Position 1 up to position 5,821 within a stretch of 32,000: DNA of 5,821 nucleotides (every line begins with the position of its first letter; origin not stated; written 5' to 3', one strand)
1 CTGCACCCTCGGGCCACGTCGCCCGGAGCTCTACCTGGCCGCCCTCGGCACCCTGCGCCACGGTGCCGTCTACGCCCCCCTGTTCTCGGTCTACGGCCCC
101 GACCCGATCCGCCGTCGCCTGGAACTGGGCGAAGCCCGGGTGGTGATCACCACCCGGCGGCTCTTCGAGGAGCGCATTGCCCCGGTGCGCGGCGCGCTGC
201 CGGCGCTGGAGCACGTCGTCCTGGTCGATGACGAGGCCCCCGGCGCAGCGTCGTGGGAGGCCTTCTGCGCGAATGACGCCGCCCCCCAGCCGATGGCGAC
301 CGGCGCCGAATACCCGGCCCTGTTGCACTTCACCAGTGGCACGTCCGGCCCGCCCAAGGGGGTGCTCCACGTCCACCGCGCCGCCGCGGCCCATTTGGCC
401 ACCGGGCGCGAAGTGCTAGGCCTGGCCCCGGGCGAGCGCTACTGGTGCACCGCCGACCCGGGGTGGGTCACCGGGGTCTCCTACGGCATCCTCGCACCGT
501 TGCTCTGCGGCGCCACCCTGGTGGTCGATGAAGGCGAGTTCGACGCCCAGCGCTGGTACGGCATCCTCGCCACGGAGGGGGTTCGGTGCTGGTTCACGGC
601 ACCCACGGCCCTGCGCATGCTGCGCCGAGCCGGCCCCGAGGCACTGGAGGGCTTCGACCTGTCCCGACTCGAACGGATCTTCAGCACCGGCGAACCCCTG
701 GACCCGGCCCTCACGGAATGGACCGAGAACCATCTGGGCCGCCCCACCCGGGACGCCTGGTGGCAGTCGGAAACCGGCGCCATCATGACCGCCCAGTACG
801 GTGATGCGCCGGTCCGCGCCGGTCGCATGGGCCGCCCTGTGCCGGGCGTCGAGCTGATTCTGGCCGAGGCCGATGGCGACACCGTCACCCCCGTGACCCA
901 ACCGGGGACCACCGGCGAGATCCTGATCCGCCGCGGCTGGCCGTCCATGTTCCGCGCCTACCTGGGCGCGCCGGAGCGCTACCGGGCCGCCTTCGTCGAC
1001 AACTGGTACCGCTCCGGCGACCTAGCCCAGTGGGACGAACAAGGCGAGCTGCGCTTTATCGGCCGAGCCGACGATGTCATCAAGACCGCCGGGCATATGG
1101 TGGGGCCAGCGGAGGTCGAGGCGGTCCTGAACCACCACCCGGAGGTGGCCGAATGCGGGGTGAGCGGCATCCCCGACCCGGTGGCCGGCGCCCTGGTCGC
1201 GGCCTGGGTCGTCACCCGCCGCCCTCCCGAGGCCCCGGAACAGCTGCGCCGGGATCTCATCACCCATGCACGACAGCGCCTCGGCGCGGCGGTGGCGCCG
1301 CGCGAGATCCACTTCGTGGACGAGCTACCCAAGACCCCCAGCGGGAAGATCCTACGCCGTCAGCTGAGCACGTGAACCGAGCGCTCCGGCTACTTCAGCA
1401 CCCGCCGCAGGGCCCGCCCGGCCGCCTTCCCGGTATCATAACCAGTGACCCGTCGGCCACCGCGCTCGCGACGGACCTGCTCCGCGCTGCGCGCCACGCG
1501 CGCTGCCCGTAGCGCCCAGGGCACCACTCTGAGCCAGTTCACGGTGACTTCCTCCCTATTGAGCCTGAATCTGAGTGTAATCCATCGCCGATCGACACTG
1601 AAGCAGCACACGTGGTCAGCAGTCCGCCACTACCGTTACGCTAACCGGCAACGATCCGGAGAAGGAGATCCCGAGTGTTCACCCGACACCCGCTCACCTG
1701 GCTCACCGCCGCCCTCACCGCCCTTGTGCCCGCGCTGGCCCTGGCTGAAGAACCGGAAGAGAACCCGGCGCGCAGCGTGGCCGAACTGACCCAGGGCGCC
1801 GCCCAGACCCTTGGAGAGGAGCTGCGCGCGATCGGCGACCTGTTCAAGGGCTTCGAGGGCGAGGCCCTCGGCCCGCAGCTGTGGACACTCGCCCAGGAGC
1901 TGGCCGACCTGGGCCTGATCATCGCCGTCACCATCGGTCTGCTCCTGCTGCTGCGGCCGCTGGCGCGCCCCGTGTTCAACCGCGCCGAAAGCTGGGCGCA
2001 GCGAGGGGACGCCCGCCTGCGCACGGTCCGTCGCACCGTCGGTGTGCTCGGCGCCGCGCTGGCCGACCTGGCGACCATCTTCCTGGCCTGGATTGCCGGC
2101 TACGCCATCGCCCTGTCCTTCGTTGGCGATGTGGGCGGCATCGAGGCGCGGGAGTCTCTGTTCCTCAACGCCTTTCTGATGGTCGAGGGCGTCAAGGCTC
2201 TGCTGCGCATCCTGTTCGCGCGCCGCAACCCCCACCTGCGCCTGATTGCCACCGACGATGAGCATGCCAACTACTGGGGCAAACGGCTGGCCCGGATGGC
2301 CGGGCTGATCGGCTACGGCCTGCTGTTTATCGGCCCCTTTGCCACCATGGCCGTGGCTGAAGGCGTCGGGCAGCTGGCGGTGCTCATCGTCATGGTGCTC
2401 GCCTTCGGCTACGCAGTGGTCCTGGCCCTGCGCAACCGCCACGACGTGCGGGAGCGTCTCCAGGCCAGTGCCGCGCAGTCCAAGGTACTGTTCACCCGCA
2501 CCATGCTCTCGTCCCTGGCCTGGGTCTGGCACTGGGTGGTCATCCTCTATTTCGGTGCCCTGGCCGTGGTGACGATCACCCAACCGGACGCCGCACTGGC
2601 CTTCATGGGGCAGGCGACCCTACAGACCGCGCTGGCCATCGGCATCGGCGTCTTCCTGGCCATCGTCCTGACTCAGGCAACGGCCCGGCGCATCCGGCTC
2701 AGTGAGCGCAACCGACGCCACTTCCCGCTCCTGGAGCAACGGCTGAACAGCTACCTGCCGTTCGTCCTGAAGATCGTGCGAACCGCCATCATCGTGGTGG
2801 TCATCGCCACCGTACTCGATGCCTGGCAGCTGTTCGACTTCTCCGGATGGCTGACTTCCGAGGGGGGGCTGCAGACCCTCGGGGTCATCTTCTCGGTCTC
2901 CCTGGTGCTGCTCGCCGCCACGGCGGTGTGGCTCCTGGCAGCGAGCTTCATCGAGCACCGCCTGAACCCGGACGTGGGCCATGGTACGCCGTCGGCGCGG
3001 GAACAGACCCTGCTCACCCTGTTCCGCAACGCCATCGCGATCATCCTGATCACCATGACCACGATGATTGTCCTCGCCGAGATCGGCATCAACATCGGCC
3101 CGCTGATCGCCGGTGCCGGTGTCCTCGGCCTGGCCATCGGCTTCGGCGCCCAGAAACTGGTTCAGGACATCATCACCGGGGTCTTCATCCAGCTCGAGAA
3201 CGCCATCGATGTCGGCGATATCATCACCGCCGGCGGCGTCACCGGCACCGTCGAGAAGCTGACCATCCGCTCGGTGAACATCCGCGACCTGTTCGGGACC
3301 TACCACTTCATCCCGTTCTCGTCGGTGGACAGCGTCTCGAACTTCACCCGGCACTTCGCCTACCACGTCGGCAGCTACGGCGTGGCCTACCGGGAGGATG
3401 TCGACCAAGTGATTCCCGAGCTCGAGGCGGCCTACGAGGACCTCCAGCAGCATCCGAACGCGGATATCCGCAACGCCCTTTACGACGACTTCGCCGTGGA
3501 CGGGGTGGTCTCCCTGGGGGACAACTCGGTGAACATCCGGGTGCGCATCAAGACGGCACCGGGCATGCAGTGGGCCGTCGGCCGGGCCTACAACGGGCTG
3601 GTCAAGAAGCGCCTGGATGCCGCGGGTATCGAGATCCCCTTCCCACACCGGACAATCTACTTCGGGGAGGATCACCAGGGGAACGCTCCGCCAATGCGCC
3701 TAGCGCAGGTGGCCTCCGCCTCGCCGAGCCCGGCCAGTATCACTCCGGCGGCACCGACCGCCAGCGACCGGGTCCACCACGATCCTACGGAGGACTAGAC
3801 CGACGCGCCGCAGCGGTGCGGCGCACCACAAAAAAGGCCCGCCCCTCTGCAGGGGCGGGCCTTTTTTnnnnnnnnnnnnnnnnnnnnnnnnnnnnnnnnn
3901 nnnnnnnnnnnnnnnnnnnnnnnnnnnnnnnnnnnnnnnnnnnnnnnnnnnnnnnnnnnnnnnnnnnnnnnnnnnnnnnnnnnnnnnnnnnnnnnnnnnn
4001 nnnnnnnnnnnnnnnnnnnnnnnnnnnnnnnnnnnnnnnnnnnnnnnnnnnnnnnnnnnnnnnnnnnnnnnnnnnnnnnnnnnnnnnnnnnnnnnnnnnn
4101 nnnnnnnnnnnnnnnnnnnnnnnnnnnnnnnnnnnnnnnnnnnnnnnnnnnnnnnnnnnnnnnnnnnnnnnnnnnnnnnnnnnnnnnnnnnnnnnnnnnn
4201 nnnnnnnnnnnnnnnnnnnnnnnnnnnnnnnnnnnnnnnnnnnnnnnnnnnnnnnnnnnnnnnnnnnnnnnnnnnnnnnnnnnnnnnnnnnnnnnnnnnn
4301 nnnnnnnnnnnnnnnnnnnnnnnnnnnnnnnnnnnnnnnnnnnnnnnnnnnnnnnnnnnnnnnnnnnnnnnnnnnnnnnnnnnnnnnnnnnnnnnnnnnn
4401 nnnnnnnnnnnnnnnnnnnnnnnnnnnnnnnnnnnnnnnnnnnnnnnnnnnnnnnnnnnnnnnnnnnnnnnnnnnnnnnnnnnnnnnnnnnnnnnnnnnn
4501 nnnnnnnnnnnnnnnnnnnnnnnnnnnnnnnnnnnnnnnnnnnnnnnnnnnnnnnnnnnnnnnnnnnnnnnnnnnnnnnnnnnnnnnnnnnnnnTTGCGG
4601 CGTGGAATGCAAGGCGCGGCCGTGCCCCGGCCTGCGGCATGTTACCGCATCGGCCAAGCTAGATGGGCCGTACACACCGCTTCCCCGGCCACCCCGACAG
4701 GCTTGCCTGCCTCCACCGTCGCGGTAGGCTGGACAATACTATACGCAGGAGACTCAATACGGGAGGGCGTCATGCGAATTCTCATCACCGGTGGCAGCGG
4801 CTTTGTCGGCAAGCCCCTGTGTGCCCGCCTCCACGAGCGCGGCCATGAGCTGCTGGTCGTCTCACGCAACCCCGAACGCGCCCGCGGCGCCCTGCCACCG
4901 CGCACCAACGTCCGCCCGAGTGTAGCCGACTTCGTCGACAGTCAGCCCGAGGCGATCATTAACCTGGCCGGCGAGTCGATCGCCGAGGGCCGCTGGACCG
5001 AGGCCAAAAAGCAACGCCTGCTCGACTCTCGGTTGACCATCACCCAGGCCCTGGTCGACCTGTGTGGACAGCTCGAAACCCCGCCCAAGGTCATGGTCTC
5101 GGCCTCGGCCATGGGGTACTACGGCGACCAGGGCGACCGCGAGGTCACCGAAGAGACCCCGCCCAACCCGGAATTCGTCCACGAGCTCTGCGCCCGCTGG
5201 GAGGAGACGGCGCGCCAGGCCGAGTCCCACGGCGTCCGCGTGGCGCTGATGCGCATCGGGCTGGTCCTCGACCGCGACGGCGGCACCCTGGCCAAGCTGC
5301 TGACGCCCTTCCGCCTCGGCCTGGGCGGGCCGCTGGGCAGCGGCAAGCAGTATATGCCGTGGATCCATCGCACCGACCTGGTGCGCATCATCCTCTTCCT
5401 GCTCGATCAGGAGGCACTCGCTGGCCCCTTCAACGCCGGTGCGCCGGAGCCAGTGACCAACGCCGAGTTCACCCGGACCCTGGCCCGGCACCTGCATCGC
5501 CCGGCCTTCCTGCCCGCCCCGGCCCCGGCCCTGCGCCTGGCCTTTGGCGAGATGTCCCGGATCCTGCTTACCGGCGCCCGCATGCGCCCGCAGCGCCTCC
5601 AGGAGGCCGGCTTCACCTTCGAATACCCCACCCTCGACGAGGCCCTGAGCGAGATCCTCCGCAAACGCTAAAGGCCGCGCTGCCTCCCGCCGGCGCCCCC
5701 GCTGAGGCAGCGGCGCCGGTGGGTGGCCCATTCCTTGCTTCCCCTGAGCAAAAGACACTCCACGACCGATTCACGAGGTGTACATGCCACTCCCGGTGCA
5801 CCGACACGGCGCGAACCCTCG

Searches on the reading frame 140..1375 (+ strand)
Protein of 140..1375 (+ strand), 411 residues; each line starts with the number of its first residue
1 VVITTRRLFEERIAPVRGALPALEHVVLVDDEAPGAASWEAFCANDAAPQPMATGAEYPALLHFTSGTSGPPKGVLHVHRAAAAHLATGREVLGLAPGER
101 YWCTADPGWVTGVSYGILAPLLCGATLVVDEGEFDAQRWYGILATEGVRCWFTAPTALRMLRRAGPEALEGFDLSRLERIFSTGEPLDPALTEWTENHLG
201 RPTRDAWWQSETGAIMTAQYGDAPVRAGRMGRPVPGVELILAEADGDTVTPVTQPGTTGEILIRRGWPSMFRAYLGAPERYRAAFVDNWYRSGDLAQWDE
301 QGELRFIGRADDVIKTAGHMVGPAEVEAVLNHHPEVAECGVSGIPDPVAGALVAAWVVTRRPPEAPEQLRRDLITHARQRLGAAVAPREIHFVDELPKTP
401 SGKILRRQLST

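Call 15: search_protein_families(library=pfam, proteins=[window:140-1375:+], max_evalue=0.00001)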
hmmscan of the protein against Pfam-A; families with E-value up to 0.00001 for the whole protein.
window:140-1375:+ (411 aa): 2 families
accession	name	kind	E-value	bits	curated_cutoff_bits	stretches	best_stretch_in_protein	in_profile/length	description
PF00501.34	AMP-binding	-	1.5e-47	162.6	29.9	1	6-275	106-384/384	AMP-binding enzyme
PF13193.12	AMP-binding_C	-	4.4e-23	82.4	24.5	1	325-403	1-76/76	AMP-binding enzyme C-terminal domain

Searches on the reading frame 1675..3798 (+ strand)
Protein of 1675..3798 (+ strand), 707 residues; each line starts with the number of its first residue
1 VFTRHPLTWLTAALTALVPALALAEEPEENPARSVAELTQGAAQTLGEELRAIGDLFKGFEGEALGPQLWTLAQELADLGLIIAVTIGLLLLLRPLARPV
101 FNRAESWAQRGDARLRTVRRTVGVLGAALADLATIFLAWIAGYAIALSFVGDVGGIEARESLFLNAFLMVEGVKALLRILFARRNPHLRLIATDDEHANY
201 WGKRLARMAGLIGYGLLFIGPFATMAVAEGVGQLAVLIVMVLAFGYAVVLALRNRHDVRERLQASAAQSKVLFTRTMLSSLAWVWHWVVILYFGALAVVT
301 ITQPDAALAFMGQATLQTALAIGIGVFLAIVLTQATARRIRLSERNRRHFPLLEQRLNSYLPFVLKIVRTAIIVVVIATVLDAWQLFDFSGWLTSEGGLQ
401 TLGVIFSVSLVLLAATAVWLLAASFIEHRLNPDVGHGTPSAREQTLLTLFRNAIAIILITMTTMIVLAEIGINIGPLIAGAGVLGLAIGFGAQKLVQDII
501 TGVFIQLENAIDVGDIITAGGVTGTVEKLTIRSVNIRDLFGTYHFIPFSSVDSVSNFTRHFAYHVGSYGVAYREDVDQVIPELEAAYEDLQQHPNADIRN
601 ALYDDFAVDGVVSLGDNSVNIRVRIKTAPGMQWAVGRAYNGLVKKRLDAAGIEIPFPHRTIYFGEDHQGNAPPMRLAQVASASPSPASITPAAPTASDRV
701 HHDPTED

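Call 15: search_protein_families(library=pfam, proteins=[window:1675-3798:+], max_evalue=0.00001)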
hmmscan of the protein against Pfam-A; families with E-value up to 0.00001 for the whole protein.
window:1675-3798:+ (707 aa): 4 families
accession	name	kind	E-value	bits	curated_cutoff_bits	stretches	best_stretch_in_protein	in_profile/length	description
PF25392.1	MS_channel_TM1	-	1.7e-28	98.9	27.1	1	314-392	1-79/79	Mechanosensitive ion channel, transmembrane helix 1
PF00924.24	MS_channel_2nd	-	7.7e-15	55.2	20.2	1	495-559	2-68/68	Mechanosensitive ion channel, beta-domain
PF21088.3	MS_channel_1st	-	1.8e-09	37.9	23.1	1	453-493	2-42/42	Mechanosensitive ion channel, transmembrane helices 2/3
PF21082.3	MS_channel_3rd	-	6.1e-06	27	21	0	567-654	4-88/88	Mechanosensitive ion channel MscS, C-terminal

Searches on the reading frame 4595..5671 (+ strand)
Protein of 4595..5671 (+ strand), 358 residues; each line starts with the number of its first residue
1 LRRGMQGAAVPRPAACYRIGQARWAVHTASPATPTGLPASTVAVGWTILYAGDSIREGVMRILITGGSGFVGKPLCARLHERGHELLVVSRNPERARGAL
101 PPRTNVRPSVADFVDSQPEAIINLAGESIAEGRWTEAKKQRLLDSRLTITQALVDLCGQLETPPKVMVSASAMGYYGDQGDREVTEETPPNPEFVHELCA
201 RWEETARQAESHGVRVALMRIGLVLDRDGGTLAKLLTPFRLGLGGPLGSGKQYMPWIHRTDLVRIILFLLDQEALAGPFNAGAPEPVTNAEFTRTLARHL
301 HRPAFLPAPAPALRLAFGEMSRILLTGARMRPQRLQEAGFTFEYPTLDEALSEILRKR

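Call 15: search_protein_families(library=pfam, proteins=[window:4595-5671:+], max_evalue=0.00001)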
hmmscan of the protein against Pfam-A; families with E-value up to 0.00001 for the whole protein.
window:4595-5671:+ (358 aa): 4 families
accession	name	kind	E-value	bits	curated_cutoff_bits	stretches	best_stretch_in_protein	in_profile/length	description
PF01370.27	Epimerase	-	1.7e-24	87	20.9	1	62-281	1-239/240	NAD dependent epimerase/dehydratase family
PF08338.16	DUF1731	-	2.9e-20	72.1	27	1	308-354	1-47/47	Domain of unknown function (DUF1731)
PF16363.11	GDP_Man_Dehyd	-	2.3e-09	37.6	27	1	63-192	1-149/332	GDP-mannose 4,6 dehydratase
PF04321.23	RmlD_sub_bind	-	9.7e-06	25.3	27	0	60-234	1-161/287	RmlD substrate binding domain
